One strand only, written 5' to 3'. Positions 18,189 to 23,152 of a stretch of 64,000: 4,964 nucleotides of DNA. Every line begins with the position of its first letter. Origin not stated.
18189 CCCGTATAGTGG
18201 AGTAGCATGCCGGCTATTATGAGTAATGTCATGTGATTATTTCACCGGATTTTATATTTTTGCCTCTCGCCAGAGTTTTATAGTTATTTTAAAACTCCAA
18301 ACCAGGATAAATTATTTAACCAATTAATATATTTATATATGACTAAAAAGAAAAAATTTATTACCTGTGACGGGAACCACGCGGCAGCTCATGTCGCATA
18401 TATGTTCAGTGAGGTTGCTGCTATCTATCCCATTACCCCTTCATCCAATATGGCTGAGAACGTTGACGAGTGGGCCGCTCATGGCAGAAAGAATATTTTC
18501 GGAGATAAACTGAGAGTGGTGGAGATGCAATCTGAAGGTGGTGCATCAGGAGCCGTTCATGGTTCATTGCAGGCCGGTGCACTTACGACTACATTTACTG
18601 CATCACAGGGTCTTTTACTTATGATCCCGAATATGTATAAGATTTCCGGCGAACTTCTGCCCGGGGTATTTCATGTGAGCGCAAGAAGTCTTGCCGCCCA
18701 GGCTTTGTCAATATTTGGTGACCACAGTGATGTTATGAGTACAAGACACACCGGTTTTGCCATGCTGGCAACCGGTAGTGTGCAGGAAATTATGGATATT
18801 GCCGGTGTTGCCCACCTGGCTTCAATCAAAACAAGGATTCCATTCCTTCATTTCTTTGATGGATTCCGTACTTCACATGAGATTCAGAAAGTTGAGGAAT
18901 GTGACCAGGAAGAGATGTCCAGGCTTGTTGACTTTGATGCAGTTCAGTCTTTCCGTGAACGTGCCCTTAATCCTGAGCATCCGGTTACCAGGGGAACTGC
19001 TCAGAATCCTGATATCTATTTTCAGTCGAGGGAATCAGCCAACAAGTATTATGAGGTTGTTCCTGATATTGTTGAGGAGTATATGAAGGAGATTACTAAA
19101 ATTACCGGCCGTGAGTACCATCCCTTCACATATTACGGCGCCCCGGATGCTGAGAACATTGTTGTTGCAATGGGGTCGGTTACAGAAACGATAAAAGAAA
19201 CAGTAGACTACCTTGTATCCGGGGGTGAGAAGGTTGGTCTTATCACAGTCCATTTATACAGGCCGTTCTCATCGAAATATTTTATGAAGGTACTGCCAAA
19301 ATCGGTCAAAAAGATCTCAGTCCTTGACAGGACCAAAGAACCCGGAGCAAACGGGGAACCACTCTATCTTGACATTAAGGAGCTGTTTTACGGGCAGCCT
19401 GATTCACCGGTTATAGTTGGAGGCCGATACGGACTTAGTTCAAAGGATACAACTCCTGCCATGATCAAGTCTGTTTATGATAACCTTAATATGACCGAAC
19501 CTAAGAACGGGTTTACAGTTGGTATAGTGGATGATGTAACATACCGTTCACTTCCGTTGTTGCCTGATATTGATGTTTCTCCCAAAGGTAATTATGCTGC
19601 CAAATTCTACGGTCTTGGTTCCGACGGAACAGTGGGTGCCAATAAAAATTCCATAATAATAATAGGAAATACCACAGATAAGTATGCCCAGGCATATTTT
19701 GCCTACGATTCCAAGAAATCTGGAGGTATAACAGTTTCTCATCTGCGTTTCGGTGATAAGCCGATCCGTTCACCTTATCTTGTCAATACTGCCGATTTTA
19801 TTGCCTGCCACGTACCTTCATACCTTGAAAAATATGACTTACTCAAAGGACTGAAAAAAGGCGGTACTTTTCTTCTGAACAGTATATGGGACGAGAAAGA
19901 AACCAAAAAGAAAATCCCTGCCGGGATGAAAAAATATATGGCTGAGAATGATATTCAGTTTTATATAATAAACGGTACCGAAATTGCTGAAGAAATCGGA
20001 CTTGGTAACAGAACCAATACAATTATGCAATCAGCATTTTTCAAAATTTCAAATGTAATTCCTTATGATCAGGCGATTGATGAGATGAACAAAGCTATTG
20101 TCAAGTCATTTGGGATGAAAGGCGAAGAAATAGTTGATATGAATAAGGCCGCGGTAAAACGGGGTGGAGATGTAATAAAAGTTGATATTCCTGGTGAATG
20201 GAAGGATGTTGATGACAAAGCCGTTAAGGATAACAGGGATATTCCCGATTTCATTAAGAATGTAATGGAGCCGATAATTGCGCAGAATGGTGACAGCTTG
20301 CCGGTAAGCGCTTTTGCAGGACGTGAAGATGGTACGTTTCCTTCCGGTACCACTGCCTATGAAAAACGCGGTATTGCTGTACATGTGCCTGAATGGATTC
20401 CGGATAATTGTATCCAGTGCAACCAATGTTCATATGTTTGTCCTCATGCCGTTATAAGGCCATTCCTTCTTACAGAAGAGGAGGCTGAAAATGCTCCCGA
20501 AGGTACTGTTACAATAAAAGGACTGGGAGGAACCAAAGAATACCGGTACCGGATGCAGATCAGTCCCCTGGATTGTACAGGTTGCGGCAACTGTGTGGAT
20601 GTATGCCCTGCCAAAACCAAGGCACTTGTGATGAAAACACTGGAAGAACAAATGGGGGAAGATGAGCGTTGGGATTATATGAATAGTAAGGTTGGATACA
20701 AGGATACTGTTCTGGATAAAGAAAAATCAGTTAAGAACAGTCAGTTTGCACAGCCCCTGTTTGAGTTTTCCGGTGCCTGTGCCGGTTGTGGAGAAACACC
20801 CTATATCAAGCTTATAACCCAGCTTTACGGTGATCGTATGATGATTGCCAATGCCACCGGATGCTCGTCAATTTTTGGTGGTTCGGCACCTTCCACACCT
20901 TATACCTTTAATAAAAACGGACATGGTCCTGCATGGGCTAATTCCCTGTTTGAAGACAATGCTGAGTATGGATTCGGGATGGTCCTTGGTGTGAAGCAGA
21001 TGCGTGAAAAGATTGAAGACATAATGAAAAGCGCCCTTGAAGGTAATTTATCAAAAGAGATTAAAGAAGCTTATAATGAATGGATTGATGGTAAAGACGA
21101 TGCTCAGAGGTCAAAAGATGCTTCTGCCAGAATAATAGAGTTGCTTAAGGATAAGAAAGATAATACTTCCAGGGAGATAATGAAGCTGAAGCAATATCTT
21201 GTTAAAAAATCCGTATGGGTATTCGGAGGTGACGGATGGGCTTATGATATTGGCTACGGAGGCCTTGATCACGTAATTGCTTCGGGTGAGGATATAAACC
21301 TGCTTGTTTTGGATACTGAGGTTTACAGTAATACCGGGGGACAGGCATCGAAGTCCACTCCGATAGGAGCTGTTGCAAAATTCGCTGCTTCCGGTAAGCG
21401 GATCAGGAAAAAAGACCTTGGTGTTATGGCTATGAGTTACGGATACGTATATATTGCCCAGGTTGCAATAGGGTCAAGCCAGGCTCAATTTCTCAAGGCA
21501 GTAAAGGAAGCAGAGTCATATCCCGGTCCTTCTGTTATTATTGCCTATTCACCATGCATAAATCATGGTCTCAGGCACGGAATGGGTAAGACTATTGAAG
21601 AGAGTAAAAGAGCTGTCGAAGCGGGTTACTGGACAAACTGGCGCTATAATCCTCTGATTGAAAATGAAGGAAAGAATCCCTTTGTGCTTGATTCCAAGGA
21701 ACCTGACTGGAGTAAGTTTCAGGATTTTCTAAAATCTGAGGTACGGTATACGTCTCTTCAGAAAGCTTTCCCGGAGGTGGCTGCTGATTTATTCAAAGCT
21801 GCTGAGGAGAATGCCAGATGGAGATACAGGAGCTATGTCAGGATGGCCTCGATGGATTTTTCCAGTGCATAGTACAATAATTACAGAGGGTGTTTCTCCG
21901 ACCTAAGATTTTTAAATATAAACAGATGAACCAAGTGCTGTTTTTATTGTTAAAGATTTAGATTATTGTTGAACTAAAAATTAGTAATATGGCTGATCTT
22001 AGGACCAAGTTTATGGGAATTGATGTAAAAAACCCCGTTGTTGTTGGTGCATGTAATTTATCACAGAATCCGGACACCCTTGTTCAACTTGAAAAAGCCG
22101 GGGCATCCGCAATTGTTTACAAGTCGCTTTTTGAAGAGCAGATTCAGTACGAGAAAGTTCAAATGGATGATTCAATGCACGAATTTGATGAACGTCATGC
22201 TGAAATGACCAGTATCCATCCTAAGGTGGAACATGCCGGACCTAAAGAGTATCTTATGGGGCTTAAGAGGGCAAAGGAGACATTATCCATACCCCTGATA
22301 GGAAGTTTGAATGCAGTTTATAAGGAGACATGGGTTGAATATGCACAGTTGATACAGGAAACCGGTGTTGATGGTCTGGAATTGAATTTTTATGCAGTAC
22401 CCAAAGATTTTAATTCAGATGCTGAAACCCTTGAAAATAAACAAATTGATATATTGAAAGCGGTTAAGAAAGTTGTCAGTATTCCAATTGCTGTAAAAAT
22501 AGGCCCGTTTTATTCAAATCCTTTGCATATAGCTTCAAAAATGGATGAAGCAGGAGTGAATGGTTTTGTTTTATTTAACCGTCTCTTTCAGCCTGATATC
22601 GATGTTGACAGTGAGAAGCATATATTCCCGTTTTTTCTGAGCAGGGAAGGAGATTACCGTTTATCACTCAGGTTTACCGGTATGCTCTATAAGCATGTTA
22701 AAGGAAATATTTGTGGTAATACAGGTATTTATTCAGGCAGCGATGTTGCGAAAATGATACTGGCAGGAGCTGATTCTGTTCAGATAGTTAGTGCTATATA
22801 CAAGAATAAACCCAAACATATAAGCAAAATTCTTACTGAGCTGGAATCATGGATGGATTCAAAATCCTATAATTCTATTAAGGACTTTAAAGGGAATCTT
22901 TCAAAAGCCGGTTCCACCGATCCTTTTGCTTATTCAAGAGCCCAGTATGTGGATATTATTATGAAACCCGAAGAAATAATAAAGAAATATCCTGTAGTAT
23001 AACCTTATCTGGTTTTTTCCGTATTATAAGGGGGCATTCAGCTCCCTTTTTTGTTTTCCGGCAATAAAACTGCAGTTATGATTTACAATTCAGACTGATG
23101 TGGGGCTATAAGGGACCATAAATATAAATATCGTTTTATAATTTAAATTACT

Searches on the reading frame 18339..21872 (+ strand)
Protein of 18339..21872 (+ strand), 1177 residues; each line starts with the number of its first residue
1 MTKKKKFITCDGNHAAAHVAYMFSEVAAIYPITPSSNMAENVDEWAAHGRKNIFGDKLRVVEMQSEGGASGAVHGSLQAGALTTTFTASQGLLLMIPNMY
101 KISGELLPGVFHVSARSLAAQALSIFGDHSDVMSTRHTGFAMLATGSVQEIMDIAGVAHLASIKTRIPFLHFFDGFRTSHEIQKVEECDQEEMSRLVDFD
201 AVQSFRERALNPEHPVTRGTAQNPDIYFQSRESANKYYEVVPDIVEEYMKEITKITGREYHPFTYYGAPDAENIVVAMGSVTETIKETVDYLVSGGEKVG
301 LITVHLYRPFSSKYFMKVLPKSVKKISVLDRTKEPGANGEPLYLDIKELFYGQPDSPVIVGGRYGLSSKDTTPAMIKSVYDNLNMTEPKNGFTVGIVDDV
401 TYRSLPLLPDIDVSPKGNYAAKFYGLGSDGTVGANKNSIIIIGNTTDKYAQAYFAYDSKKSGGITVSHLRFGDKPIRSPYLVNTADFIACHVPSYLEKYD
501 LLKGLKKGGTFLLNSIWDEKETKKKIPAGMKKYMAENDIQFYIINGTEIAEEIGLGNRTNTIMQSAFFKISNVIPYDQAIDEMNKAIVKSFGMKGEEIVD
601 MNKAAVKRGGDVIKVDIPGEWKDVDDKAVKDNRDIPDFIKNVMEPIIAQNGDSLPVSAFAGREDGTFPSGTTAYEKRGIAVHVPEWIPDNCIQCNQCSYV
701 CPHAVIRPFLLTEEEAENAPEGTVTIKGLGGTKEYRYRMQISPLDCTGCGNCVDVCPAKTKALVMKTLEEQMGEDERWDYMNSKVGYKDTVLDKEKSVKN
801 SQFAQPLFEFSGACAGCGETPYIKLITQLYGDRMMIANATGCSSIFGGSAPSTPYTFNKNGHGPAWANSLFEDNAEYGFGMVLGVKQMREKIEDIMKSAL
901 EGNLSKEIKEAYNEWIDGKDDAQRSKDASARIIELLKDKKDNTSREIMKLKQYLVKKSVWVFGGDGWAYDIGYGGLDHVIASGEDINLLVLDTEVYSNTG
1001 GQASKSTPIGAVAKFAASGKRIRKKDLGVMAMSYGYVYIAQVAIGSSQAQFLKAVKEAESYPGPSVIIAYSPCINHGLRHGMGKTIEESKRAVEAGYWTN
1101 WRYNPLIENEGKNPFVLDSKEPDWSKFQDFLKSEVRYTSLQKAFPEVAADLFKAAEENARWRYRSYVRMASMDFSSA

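Call 87: search_protein_families(library=pfam, proteins=[window:18339-21872:+], max_evalue=0.00001)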
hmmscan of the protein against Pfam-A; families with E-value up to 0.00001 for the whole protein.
window:18339-21872:+ (1177 aa): 14 families
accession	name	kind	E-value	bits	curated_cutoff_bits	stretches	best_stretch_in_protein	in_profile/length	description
PF01855.24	POR_N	-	4.9e-81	272.3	27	1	19-250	2-231/231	Pyruvate flavodoxin/ferredoxin oxidoreductase, thiamine diP-bdg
PF01558.24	POR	-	6.7e-34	118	27.4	1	427-609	1-171/173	Pyruvate ferredoxin/flavodoxin oxidoreductase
PF10371.14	EKR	-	4.9e-24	84.4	27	1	626-680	3-55/55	Domain of unknown function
PF17147.9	PFOR_II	-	3.2e-15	56.8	27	1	271-361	1-87/102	Pyruvate:ferredoxin oxidoreductase core domain II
PF12838.12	Fer4_7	-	1.8e-10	41.5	27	1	690-759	1-51/52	4Fe-4S dicluster domain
PF02775.26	TPP_enzyme_C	-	4.4e-10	40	21.9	1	956-1068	46-150/151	Thiamine pyrophosphate enzyme, C-terminal TPP binding domain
PF12837.12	Fer4_6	-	2e-08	34.2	25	0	683-706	1-24/24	4Fe-4S binding domain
PF13237.11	Fer4_10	-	2.3e-08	34.2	25.5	1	688-757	6-53/53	4Fe-4S dicluster domain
PF13187.11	Fer4_9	-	3.4e-08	33.8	27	1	690-759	1-50/52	4Fe-4S dicluster domain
PF00037.32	Fer4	-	3.5e-08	33.4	21.1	0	740-758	2-20/24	4Fe-4S binding domain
PF13183.11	Fer4_8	-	5.4e-08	33.7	27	1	689-759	3-67/68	4Fe-4S dicluster domain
PF13484.11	Fer4_16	-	2.4e-07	31.9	30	1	690-758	1-65/66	4Fe-4S double cluster binding domain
PF14697.11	Fer4_21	-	5.2e-07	30.1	35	0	741-758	36-53/59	4Fe-4S dicluster domain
PF12797.12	Fer4_2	-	7.8e-07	29.1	24.5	0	739-758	3-22/22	4Fe-4S binding domain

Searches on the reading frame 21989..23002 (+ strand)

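Call 87: search_protein_families(library=pfam, proteins=[window:21989-23002:+], max_evalue=0.00001)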
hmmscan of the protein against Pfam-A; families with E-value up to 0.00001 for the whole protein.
window:21989-23002:+ (337 aa): 1 family
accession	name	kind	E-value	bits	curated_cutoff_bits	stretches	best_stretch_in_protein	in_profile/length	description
PF01180.27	DHO_dh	-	1.2e-17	64.5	27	1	95-289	87-291/291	Dihydroorotate dehydrogenase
